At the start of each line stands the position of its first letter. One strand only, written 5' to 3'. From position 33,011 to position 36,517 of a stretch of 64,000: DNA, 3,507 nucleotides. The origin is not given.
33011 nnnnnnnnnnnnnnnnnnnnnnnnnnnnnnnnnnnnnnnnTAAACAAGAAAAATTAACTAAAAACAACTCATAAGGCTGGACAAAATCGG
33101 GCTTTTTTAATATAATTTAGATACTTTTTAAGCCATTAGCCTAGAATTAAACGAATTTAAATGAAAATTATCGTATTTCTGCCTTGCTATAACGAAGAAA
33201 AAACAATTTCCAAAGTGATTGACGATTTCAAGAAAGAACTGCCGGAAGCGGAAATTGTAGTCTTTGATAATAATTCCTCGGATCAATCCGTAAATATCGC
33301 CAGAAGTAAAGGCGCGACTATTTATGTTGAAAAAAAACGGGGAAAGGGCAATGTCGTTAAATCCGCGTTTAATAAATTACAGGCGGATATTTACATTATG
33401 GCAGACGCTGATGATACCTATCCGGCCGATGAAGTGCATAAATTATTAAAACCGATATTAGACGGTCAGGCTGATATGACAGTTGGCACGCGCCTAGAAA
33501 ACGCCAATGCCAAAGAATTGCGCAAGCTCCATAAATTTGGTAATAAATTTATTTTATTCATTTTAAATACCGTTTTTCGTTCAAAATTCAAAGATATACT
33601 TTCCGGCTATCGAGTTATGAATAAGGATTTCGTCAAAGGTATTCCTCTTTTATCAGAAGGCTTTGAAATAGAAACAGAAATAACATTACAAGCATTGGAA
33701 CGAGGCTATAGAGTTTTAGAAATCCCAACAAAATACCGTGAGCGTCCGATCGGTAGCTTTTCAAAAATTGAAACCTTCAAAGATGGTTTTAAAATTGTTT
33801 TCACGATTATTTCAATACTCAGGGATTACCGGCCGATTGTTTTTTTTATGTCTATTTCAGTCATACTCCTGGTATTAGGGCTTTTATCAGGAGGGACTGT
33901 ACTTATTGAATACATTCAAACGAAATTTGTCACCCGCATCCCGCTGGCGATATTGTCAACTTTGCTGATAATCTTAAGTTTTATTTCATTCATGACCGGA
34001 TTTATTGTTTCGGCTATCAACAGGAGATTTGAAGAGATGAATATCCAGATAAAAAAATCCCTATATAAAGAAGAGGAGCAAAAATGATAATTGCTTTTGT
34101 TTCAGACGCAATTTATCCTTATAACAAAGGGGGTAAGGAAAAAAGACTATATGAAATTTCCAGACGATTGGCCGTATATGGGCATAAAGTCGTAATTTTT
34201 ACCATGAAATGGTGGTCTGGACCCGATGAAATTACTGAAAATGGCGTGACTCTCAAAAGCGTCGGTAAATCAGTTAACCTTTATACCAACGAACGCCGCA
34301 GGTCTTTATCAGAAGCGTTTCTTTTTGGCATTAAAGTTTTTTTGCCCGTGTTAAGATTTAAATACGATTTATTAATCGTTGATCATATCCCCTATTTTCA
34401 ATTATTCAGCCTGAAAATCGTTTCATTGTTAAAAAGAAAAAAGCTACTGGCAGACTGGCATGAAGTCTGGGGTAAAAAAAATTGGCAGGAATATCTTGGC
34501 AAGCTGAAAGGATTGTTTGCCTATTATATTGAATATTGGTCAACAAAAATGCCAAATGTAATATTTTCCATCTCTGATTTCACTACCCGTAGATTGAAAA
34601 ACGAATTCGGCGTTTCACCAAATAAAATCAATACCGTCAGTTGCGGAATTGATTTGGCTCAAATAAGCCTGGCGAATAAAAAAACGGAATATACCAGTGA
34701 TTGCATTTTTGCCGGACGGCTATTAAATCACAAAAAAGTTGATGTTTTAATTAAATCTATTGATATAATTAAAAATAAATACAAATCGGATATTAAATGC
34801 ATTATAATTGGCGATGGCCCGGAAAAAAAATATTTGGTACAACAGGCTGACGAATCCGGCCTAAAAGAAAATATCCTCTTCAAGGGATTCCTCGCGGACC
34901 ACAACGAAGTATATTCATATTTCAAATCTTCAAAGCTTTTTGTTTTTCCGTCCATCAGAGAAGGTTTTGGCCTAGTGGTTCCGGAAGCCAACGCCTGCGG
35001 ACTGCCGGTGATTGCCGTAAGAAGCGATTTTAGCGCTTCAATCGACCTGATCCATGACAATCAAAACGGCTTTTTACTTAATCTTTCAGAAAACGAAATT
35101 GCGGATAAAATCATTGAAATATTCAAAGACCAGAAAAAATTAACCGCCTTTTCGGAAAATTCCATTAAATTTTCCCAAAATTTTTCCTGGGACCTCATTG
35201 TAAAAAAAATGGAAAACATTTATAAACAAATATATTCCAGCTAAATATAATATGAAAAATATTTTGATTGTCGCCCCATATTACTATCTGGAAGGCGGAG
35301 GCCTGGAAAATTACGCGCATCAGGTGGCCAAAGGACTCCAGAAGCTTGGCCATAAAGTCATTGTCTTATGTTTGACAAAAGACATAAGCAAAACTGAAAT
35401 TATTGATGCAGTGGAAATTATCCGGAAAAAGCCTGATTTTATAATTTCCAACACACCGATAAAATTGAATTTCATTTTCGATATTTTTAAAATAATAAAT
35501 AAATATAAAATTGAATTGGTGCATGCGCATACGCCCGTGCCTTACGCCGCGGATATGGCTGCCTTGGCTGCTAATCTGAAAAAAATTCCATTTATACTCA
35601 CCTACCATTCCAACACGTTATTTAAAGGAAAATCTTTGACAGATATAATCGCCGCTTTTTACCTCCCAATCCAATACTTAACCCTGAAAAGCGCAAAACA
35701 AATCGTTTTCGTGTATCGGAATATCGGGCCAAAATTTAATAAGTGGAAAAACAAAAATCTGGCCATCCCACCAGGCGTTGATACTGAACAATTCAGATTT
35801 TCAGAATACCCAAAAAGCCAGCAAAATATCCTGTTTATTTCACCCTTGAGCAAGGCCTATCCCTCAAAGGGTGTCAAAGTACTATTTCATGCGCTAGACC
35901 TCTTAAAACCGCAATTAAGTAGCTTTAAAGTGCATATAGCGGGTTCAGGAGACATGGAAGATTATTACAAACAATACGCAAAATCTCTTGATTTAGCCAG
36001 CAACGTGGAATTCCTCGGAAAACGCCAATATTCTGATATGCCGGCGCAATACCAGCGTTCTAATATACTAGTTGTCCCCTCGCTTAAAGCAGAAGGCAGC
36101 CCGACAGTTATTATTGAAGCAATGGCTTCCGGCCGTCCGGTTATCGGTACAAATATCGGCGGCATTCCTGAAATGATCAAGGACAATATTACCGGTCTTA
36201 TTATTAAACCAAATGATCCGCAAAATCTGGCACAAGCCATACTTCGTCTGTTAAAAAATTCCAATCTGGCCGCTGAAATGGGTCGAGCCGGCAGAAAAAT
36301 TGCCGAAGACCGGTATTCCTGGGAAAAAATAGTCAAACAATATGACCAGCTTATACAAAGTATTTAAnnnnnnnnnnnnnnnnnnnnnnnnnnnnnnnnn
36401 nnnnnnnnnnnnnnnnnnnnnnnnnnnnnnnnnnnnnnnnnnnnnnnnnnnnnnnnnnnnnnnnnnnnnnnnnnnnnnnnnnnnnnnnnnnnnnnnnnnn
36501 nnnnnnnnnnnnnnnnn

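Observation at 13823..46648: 33-kb locus built for polyprenyl-phosphate-sugar-dependent extracytoplasmic glycosylation (3 DPM1-like GT2 + GtrA + 4 GT-C-like proteins + 2 flippases + ~10 GT4)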

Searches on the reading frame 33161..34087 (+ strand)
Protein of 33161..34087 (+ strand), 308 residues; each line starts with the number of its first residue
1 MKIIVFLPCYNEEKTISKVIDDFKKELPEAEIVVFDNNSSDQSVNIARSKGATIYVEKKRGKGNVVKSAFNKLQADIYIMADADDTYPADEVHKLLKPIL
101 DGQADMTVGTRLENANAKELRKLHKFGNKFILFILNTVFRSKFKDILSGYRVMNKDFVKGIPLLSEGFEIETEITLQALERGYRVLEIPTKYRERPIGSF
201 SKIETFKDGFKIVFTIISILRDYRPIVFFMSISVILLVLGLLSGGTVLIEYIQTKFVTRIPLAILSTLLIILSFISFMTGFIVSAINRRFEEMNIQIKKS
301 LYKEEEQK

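Call 4: search_protein_families(library=pfam, proteins=[window:33161-34087:+], max_evalue=0.01)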
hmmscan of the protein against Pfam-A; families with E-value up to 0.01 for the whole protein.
window:33161-34087:+ (308 aa): 2 families
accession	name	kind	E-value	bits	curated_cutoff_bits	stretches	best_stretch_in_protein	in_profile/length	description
PF00535.33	Glycos_transf_2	-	3.7e-21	76.2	23.3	1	5-158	2-164/168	Glycosyl transferase family 2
PF13641.12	Glyco_tranf_2_3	-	1.5e-05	25.6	27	1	3-113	3-124/230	Glycosyltransferase like family 2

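Call 11: search_protein_families(library=ncbifam, proteins=[window:33161-34087:+], max_evalue=1)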
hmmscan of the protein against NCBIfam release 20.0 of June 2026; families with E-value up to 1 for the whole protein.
window:33161-34087:+ (308 aa): 15 families
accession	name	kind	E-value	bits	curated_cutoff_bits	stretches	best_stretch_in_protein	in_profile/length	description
TIGR04182.1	glyco_TIGR04182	equivalog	4.1e-74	249.6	325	1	3-288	2-284/293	S-layer glycoprotein N-glycosyltransferase AglJ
NF041391.1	DPhHxTase_Halo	equivalog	9.1e-31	106.5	375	1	9-222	3-211/213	dolichyl-phosphate hexose transferase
NF058614.1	PPMAGASynPpgS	equivalog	5.6e-17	61.9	370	1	5-214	4-217/226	polyprenyl-phospho-N-acetylgalactosaminyl synthase PpgS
NF010496.0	PRK13915.1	equivalog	1.2e-12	47.6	262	1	2-102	32-145/307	glucosyl-3-phosphoglycerate synthase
TIGR04283.1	glyco_like_mftF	equivalog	2.7e-10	40.2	182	1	5-103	3-100/221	TIGR04283 family arsenosugar biosynthesis glycosyltransferase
NF007986.1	PRK10714.1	equivalog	6.5e-10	38.5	529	1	2-241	7-246/316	undecaprenyl-phosphate 4-deoxy-4-formamido-L-arabinose transferase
NF047588.1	GlcsyltransPgfSStrep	equivalog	2.6e-07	30.2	500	1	1-255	1-255/308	glycosyltransferase PgfS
TIGR03937.1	PgaC_IcaA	equivalog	5.8e-07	28.8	422.3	1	3-99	47-150/407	poly-beta-1,6-N-acetyl-D-glucosamine synthase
NF041865.1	EpsU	equivalog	1.2e-06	27.8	700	1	4-89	42-137/394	exopolysaccharide biosynthesis GT2 family glycosyltransferase EpsU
NF053846.1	glyco_with_XrtP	equivalog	1.8e-05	23.6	520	1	5-82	45-131/440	XrtP-associated glycosyltransferase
NF047683.1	TeichurnBiosyTuaG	equivalog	0.00031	20.4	400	1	3-107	8-119/252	teichuronic acid biosynthesis protein TuaG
NF038302.1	EPS_HpsE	equivalog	0.00044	19.3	300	1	2-89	2-100/307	hormogonium polysaccharide biosynthesis glycosyltransferase HpsE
TIGR04195.1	S_glycosyl_SunS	equivalog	0.0011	17.9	350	1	9-94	65-150/421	SunS family peptide S-glycosyltransferase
NF007482.0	PRK10073.1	equivalog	0.016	14.3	423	1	3-49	8-55/334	glycosyltransferase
NF007922.1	PRK10637.1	equivalog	0.048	12.6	400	1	25-73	238-286/450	siroheme synthase CysG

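Call 43: search_solved_structures(query=window:33161-34087:+, max_evalue=0.001)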
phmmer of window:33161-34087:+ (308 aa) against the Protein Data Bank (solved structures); distinct sequences matched with E-value up to 0.001: 4.
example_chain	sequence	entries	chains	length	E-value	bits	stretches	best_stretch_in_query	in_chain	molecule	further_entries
5mlz_A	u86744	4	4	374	3.8e-14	55.9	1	1-227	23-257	Dolichol monophosphate mannose synthase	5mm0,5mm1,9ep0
9hwj_A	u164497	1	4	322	7.1e-07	32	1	2-243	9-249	Undecaprenyl-phosphate 4-deoxy-4-formamido-L-arabinose transferase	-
9bhc_C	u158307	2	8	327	6.1e-06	29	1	2-229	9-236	Undecaprenyl-phosphate 4-deoxy-4-formamido-L-arabinose transferase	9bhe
8vxh_A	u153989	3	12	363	8.6e-06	28.5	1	2-229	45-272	Undecaprenyl-phosphate 4-deoxy-4-formamido-L-arabinose transferase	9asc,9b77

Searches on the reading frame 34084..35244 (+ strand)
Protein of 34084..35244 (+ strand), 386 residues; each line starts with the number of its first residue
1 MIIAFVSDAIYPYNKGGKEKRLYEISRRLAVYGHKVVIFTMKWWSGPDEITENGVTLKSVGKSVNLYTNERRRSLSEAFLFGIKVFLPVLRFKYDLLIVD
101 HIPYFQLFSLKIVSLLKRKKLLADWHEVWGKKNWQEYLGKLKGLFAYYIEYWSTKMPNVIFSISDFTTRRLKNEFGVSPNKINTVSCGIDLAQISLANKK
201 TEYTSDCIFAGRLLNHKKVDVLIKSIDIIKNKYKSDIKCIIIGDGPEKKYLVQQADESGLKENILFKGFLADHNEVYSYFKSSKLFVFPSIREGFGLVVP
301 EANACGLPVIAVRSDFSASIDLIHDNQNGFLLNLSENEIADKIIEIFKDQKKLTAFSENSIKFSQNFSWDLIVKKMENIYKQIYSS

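Call 4: search_protein_families(library=pfam, proteins=[window:34084-35244:+], max_evalue=0.01)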
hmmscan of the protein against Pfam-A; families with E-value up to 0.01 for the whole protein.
window:34084-35244:+ (386 aa): 5 families
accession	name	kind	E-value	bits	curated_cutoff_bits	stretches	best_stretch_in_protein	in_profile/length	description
PF00534.26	Glycos_transf_1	-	1.2e-38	132.8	26.4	1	206-362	17-171/172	Glycosyl transferases group 1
PF13692.12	Glyco_trans_1_4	-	6.4e-31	108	27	1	206-349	3-142/142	Glycosyl transferases group 1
PF13439.12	Glyco_transf_4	-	1.7e-15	57.9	28.5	1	16-192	2-169/170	Glycosyltransferase Family 4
PF20706.3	GT4-conflict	-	6.2e-12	45.6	26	1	172-311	162-310/385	Family 4 Glycosyltransferase in conflict systems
PF13579.12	Glyco_trans_4_4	-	2.7e-08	34.7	29.7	1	16-188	1-158/158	Glycosyl transferase 4-like domain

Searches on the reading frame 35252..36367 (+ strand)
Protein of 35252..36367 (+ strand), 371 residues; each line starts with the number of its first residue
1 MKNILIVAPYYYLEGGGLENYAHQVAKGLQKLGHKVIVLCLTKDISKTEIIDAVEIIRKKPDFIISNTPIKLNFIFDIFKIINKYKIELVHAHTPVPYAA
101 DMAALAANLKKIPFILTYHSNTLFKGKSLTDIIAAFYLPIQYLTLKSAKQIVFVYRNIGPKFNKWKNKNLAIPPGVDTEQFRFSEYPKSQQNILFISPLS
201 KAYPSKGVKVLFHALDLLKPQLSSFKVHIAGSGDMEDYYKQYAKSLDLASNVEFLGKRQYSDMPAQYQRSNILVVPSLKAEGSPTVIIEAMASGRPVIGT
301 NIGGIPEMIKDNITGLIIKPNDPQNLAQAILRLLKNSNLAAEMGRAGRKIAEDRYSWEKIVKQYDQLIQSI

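Call 5: search_protein_families(library=pfam, proteins=[window:35252-36367:+], max_evalue=0.01)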
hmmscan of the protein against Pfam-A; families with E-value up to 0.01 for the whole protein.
window:35252-36367:+ (371 aa): 7 families
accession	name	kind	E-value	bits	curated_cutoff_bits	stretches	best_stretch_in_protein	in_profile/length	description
PF00534.26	Glycos_transf_1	-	1.5e-41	142.3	26.4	1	181-349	6-171/172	Glycosyl transferases group 1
PF13692.12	Glyco_trans_1_4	-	6.2e-37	127.5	27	1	191-336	2-142/142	Glycosyl transferases group 1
PF13439.12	Glyco_transf_4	-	2.4e-23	83.5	28.5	1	16-180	2-170/170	Glycosyltransferase Family 4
PF13477.12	Glyco_trans_4_2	-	5.8e-13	49.6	23.4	1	21-152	12-136/139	Glycosyl transferase 4-like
PF13579.12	Glyco_trans_4_4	-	9.5e-12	46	29.7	1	16-154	1-134/158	Glycosyl transferase 4-like domain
PF13524.12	Glyco_trans_1_2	-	7.6e-11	42.6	25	1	221-364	11-142/144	Glycosyl transferase-like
PF20706.3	GT4-conflict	-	4e-09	36.4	26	1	168-362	173-383/385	Family 4 Glycosyltransferase in conflict systems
